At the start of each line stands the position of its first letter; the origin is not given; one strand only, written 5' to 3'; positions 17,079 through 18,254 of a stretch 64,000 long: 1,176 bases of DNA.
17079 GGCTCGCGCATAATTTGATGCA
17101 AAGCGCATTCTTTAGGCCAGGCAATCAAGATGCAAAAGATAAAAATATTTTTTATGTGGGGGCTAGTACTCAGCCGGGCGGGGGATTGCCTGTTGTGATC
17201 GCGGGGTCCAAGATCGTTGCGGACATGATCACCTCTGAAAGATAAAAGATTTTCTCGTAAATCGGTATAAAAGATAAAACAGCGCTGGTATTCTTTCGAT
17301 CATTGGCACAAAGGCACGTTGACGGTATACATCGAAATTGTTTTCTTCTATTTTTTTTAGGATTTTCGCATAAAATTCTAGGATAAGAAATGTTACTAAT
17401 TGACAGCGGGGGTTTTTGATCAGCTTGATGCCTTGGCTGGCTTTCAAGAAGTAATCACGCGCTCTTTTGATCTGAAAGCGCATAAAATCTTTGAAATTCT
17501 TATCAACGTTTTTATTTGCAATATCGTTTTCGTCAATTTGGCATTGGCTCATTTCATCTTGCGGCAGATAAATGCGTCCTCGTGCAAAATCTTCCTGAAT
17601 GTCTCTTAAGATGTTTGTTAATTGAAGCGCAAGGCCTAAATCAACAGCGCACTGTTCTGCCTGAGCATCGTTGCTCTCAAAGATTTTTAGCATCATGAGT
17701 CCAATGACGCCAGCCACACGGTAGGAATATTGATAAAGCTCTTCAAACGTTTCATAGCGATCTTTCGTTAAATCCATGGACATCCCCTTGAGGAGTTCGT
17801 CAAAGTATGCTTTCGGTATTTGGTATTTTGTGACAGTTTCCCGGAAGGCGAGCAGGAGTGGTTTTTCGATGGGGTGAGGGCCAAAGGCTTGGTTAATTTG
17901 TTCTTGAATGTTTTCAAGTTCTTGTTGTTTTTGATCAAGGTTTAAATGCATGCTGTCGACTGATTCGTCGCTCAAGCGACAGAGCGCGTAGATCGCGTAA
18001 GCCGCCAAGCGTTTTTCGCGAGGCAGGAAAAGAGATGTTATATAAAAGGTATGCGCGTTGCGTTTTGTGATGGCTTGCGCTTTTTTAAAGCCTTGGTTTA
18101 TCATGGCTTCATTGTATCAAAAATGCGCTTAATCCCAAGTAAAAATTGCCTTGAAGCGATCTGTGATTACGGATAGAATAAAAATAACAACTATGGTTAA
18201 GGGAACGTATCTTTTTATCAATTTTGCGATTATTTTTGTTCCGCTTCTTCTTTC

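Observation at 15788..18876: Carotenoid/C30-terpenoid biosynthesis trio in an apparently strictly anaerobic genome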

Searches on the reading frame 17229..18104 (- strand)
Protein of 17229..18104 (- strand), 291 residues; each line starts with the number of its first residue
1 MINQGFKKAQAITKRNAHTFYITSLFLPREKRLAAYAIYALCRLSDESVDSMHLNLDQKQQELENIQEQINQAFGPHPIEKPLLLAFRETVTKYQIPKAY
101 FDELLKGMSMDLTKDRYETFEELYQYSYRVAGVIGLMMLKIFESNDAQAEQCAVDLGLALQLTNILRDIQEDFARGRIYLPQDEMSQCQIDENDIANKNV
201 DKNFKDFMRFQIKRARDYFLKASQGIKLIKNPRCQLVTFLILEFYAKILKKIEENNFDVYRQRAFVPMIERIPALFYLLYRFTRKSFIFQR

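Call 3: search_protein_families(library=pfam, proteins=[window:17229-18104:-])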
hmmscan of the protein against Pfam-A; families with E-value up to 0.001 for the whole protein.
window:17229-18104:- (291 aa): 1 family
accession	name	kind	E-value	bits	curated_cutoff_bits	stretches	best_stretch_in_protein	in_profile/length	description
PF00494.24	SQS_PSY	-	4e-80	269.7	26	1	14-269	2-262/263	Squalene/phytoene synthase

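Call 4: search_protein_families(library=ncbifam, proteins=[window:17229-18104:-])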
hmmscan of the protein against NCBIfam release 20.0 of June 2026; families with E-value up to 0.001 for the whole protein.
window:17229-18104:- (291 aa): 6 families
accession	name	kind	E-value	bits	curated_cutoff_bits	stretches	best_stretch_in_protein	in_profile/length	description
TIGR03465.1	HpnD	equivalog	3e-70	236.3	278.6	1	13-271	2-257/267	presqualene diphosphate synthase HpnD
NF045686.1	PhytoSynCyanob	equivalog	3.3e-69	233.3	550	1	3-275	18-300/310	15-cis-phytoene synthase CrtB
TIGR03464.1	HpnC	equivalog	1.9e-52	178.4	250.45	1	15-270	4-257/267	squalene synthase HpnC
NF045921.1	PhytnSynCrtBRhod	equivalog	1.1e-48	166.2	500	1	6-273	7-270/307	15-cis-phytoene synthase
NF042419.1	Phyto_syn_CrtB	equivalog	3.2e-41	141.8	480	1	17-260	15-264/306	15-cis-phytoene synthase CrtB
TIGR01559.1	squal_synth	equivalog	9.5e-11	41.4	286.75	1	86-197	95-215/337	squalene synthase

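Call 21: search_solved_structures(query=window:17229-18104:-, max_evalue=0.00001)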
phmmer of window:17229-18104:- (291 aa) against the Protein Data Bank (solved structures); distinct sequences matched with E-value up to 0.00001: 20.
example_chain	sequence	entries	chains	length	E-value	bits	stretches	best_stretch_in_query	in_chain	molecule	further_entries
8is6_A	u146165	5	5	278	1.6e-29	106.5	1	3-266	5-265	CrtM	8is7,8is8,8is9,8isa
5iys_A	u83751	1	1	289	6.4e-27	98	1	5-260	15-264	Phytoene synthase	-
3ae0_A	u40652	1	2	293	1.9e-26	96.5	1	1-270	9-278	Dehydrosqualene synthase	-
4e9u_A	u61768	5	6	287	5.1e-26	95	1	1-270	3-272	Dehydrosqualene synthase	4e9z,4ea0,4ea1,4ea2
4f6v_A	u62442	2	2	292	5.4e-26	94.9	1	1-270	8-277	Dehydrosqualene synthase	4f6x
2zco_A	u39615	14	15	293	5.5e-26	94.9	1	1-270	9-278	Dehydrosqualene synthase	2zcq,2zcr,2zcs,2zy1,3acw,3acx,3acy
3vjd_A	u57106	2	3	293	7.4e-25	91.2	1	1-270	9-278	Dehydrosqualene synthase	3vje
3adz_A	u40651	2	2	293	8e-25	91.1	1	1-270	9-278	Dehydrosqualene synthase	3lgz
4hd1_A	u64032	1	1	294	2.5e-21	79.6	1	6-233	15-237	Squalene synthase HpnC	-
3we9_A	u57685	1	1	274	2.3e-15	60.1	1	12-263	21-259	Putative phytoene/squalene synthase YisP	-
7vws_A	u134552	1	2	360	4.5e-09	39.5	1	86-257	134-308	LvqB4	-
7vwt_A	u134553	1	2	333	2.6e-08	37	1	42-219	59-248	CqsB4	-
1ezf_A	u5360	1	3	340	5.3e-08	35.9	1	25-196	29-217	FARNESYL-DIPHOSPHATE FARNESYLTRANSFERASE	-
3asx_A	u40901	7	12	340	5.4e-08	35.9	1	25-196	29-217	Squalene synthase | Squalene synthetase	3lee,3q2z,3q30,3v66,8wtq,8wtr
3wek_A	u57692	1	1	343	5.4e-08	35.9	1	25-196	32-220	Squalene synthase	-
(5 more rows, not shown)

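Call 23: search_dna_similar(query=window:17229-18104:-, collection=plasmids, mode=protein, max_rows=60, rows=spread)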
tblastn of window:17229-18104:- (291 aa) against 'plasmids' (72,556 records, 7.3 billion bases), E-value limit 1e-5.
Records with a match: 233; places in all: 246; records where one place covers at least 80% of the query: 194.
Best place of each record, by identity: <60% 233.
By first word of the organism name: Pantoea 95; Thermus 33; Streptomyces 16; Staphylococcus 9; Mycetohabitans 9; Sinorhizobium 7; Azospirillum 7; Cupriavidus 5; Candidatus 5; Caballeronia 4; and 30 more.
By predicted mobility (MOB-suite, as given by PLSDB): non-mobilizable 205; mobilizable 20; conjugative 8.
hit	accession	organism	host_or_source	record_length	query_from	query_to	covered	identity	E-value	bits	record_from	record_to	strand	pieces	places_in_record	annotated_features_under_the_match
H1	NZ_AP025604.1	Thermus thermophilus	-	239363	12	282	93%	33.2%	1e-30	128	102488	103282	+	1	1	phytoene/squalene synthase family protein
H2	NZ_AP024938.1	Thermus thermophilus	-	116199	12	284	94%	32.3%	9e-33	134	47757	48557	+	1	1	phytoene/squalene synthase family protein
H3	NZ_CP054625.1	Cupriavidus gilardii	Homo sapiens,clinical isolate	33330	10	268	89%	33.2%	6e-29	123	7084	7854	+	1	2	hpnD: presqualene diphosphate synthase HpnD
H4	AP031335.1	Thermus thermophilus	-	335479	12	272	90%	32.6%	5e-32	132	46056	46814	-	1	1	phytoene/squalene synthase family protein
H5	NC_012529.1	Deinococcus deserti VCD115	-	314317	6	267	90%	32.1%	3e-37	147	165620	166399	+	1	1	phytoene/squalene synthase family protein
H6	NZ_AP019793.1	Thermus thermophilus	-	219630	12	271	89%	32.3%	6e-32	132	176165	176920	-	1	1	phytoene/squalene synthase family protein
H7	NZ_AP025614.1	Thermus thermophilus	-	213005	12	271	89%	32.3%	1e-30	127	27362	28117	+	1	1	phytoene/squalene synthase family protein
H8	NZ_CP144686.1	Thermus thermophilus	culture,laboratory strain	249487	12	271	89%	32.3%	1e-30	127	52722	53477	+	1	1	phytoene/squalene synthase family protein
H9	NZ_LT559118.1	Nonomuraea gerenzanensis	-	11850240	1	267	92%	30.7%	8e-37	145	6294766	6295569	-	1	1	none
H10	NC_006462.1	Thermus thermophilus HB8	-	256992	12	271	89%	31.6%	2e-30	127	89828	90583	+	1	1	phytoene/squalene synthase family protein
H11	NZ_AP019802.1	Thermus thermophilus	-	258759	12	271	89%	31.6%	3e-30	127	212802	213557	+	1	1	phytoene/squalene synthase family protein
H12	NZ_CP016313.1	Thermus brockianus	whole organism,environmental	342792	6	284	96%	28.7%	7e-28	120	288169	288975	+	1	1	phytoene/squalene synthase family protein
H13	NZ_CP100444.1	Streptomyces rimosus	pure culture,OTC cluster deletion ...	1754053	6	271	91%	29.9%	4e-27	118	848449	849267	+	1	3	record has no annotation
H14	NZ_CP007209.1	Staphylococcus xylosus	Animal faecal matter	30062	2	272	93%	29.0%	9e-28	119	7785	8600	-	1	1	phytoene/squalene synthase family protein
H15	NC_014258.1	Pantoea vagans C9-1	-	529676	16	291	95%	28.1%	1e-25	113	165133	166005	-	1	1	crtB: 15-cis-phytoene synthase CrtB | sterol desaturase family protein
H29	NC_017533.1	Pantoea ananatis AJ13355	-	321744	16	276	90%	29.0%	2e-24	109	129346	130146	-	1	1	crtB: 15-cis-phytoene synthase CrtB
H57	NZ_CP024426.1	Paracoccus yeei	Homo sapiens,single cell,skin swab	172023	1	229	79%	27.3%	1e-21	102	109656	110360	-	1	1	phytoene/squalene synthase family protein | phytoene desaturase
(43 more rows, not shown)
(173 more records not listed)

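Call 24: get_annotated_region(hit=H29, flank=5000)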
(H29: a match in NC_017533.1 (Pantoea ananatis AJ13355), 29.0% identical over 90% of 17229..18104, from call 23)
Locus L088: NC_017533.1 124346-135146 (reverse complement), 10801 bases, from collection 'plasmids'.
description: Pantoea ananatis AJ13355 plasmid pEA320, complete sequence
organism: Pantoea ananatis AJ13355 (NCBI taxid 932677)
taxonomy: Bacteria; Pseudomonadota; Gammaproteobacteria; Enterobacterales; Erwiniaceae; Pantoea; Pantoea ananatis; Pantoea ananatis AJ13355
host: -; source: -; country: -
typing (MOB-suite, as given by PLSDB): non-mobilizable; replicon rep_cluster_1232
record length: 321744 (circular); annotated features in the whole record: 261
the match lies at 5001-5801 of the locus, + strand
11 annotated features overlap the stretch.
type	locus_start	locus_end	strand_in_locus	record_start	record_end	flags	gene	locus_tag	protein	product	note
CDS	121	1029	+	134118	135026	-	-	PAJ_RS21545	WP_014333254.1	polyprenyl synthetase family protein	-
CDS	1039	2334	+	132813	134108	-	-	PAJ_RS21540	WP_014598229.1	glycosyltransferase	-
CDS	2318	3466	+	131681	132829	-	crtY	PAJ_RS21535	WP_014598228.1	lycopene beta-cyclase CrtY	GO:0016117 - carotenoid biosynthetic process [Evidence IEA]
CDS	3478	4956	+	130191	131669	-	-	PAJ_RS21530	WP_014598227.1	phytoene desaturase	-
CDS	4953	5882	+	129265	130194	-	crtB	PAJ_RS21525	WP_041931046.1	15-cis-phytoene synthase CrtB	GO:0016117 - carotenoid biosynthetic process [Evidence IEA]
CDS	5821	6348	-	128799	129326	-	-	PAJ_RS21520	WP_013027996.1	sterol desaturase family protein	GO:0008610 - lipid biosynthetic process [Evidence IEA]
CDS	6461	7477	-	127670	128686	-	-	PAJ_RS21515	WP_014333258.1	NAD(P)-dependent alcohol dehydrogenase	-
CDS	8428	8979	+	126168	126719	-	-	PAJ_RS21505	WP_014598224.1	thioredoxin domain-containing protein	-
CDS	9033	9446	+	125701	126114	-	-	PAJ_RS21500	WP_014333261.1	ASCH domain-containing protein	-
CDS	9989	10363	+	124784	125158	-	-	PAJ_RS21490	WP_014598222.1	VOC family protein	-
CDS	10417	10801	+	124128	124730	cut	-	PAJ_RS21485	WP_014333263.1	LysE family transporter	GO:0006865 - amino acid transport [Evidence IEA]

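Call 25: get_annotated_region(hit=H14, flank=5000)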
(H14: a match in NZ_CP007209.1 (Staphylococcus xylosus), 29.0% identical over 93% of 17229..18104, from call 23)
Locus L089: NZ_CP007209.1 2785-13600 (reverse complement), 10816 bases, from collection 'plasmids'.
description: Staphylococcus xylosus strain HKUOPL8 plasmid unnamed, complete sequence
organism: Staphylococcus xylosus (NCBI taxid 1288)
taxonomy: Bacteria; Bacillota; Bacilli; Bacillales; Staphylococcaceae; Staphylococcus; Staphylococcus xylosus
host: -; source: Animal faecal matter; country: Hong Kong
typing (MOB-suite, as given by PLSDB): non-mobilizable; replicon rep_cluster_1110
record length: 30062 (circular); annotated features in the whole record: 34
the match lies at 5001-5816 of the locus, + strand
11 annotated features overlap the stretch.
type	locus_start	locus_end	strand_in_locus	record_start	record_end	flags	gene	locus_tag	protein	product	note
CDS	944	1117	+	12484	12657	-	-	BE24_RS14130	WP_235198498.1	hypothetical protein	-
CDS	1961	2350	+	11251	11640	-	-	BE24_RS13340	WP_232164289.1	glycosyl-4,4'-diaponeurosporenoate acyltransferase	-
CDS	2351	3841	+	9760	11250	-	-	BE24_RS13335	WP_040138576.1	NAD(P)/FAD-dependent oxidoreductase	-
CDS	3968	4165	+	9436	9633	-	-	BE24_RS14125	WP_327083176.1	glycosyltransferase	-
CDS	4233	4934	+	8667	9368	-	-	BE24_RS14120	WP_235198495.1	hypothetical protein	-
CDS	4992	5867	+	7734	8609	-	-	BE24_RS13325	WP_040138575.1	phytoene/squalene synthase family protein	GO:0008299 - isoprenoid biosynthetic process [Evidence IEA]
CDS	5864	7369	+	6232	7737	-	crtI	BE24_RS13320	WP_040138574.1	phytoene desaturase family protein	GO:0016117 - carotenoid biosynthetic process [Evidence IEA]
CDS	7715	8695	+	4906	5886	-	-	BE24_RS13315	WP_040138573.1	ketoacyl-ACP synthase III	-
CDS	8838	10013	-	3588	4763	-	-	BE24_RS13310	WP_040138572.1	ABC transporter permease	-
CDS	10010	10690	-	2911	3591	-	-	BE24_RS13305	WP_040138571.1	ABC transporter ATP-binding protein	-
CDS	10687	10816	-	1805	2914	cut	-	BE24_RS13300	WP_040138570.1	RND transporter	-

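Call 26: get_annotated_region(hit=H3, flank=4000)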
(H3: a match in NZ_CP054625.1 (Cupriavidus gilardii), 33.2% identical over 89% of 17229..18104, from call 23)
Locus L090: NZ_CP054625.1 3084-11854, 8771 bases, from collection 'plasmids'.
description: Cupriavidus gilardii strain FDAARGOS_639 plasmid unnamed1, complete sequence
organism: Cupriavidus gilardii (NCBI taxid 82541)
taxonomy: Bacteria; Pseudomonadota; Betaproteobacteria; Burkholderiales; Burkholderiaceae; Cupriavidus; Cupriavidus gilardii
host: -; source: Homo sapiens,clinical isolate; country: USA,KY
typing (MOB-suite, as given by PLSDB): non-mobilizable
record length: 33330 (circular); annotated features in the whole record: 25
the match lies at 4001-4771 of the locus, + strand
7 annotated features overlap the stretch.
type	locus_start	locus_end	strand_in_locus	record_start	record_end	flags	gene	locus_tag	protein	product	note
CDS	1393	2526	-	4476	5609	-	-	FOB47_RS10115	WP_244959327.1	efflux RND transporter periplasmic adaptor subunit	GO:0006810 - transport [Evidence IEA]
CDS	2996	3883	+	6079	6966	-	hpnC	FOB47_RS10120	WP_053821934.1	squalene synthase HpnC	-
CDS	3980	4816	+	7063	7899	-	hpnD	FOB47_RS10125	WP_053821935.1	presqualene diphosphate synthase HpnD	GO:0016117 - carotenoid biosynthetic process [Evidence IEA]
CDS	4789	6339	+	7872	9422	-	hpnE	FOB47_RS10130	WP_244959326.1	hydroxysqualene dehydroxylase HpnE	-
CDS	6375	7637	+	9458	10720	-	-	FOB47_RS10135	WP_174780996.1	Zn-dependent hydrolase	-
CDS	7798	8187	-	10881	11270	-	-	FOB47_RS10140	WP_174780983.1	hypothetical protein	-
CDS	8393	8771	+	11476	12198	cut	ompR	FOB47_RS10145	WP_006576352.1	two-component system response regulator OmpR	GO:0000160 - phosphorelay signal transduction system [Evidence IEA]; GO:0006355 - regulation of DNA-templated ...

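Call 27: get_annotated_region(hit=H10, flank=5000)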
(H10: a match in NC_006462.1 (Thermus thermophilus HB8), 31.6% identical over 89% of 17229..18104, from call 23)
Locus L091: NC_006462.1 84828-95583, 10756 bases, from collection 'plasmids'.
description: Thermus thermophilus HB8 plasmid pTT27, complete sequence
organism: Thermus thermophilus HB8 (NCBI taxid 300852)
taxonomy: Bacteria; Deinococcota; Deinococci; Thermales; Thermaceae; Thermus; Thermus thermophilus; Thermus thermophilus HB8
host: -; source: -; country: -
typing (MOB-suite, as given by PLSDB): non-mobilizable; replicon rep_cluster_1121
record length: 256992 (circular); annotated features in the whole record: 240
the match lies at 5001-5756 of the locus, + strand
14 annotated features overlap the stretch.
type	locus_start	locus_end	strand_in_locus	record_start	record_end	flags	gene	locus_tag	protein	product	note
CDS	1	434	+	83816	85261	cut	-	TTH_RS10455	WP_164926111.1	SDR family oxidoreductase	-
CDS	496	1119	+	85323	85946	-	-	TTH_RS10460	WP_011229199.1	SDR family NAD(P)-dependent oxidoreductase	-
CDS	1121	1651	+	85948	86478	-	-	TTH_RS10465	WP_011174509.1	flavin reductase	-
CDS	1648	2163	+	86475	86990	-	-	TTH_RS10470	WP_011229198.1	YceI family protein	-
CDS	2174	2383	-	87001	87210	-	-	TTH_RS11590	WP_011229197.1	DUF4926 domain-containing protein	-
CDS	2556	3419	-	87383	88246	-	-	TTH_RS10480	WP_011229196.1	complex I NDUFA9 subunit family protein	-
CDS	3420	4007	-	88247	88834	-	ldrP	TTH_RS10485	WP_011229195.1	transcriptional regulator LdrP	-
CDS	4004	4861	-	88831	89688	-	carH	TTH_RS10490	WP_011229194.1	HTH-type transcriptional repressor CarH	-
CDS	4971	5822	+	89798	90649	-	-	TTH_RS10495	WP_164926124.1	phytoene/squalene synthase family protein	GO:0008299 - isoprenoid biosynthetic process [Evidence IEA]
CDS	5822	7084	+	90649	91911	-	phr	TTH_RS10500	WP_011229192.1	deoxyribodipyrimidine photo-lyase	-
CDS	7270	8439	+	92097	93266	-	-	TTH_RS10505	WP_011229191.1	cytochrome P450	-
CDS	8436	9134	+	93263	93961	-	-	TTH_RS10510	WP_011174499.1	lycopene cyclase domain-containing protein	-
CDS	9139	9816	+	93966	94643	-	-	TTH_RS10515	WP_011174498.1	lysophospholipid acyltransferase family protein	-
CDS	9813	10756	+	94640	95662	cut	-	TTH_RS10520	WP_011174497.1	glycosyltransferase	-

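Call 28: get_annotated_region(hit=H57, flank=5000)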
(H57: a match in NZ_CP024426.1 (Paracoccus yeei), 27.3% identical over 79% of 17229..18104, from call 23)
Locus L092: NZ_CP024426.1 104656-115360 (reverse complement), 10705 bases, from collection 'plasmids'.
description: Paracoccus yeei strain TT13 plasmid pTT13-4, complete sequence
organism: Paracoccus yeei (NCBI taxid 147645)
taxonomy: Bacteria; Pseudomonadota; Alphaproteobacteria; Rhodobacterales; Paracoccaceae; Paracoccus; Paracoccus yeei
host: -; source: Homo sapiens,single cell,skin swab; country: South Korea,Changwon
typing (MOB-suite, as given by PLSDB): non-mobilizable; replicon rep_cluster_969
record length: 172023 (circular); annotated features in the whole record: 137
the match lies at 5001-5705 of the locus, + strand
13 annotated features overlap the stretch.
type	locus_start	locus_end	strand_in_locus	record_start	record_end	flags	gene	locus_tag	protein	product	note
CDS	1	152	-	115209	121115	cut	-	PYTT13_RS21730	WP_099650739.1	DUF3320 domain-containing protein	-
CDS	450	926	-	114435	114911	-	-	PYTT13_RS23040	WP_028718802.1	DUF1236 domain-containing protein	-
CDS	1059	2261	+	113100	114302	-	-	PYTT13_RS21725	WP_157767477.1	glycosyltransferase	-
CDS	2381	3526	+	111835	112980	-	crtY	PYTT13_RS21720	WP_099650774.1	lycopene beta-cyclase CrtY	GO:0016117 - carotenoid biosynthetic process [Evidence IEA]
CDS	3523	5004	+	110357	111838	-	-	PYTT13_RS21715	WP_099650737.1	phytoene desaturase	-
CDS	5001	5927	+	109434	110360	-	-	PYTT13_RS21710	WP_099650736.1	phytoene/squalene synthase family protein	GO:0008299 - isoprenoid biosynthetic process [Evidence IEA]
CDS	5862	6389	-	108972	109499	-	-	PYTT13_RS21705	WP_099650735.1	sterol desaturase family protein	-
CDS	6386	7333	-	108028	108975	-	-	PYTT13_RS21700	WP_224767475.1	polyprenyl synthetase family protein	GO:0008299 - isoprenoid biosynthetic process [Evidence IEA]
CDS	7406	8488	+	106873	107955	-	fni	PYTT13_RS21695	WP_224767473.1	type 2 isopentenyl-diphosphate Delta-isomerase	GO:0008299 - isoprenoid biosynthetic process [Evidence IEA]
CDS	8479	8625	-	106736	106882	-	-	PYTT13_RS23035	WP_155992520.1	hypothetical protein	-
CDS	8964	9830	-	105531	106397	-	napH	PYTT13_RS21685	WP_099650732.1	quinol dehydrogenase ferredoxin subunit NapH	-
CDS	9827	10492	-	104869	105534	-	napG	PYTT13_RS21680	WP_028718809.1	ferredoxin-type protein NapG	-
CDS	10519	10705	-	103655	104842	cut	-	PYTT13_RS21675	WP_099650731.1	cytochrome c peroxidase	-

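Call 90: search_protein_families(library=ncbifam, proteins=[L091:8436-9134:+], max_evalue=0.0001)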
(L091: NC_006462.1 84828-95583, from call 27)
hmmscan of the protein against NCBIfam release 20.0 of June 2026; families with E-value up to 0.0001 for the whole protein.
L091:8436-9134:+ (232 aa): 1 family
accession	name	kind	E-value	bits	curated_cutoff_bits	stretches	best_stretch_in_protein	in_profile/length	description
TIGR03462.1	CarR_dom_SF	subfamily_domain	2.9e-46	155.9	39.4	2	1-88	1-88/89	lycopene cyclase domain-containing protein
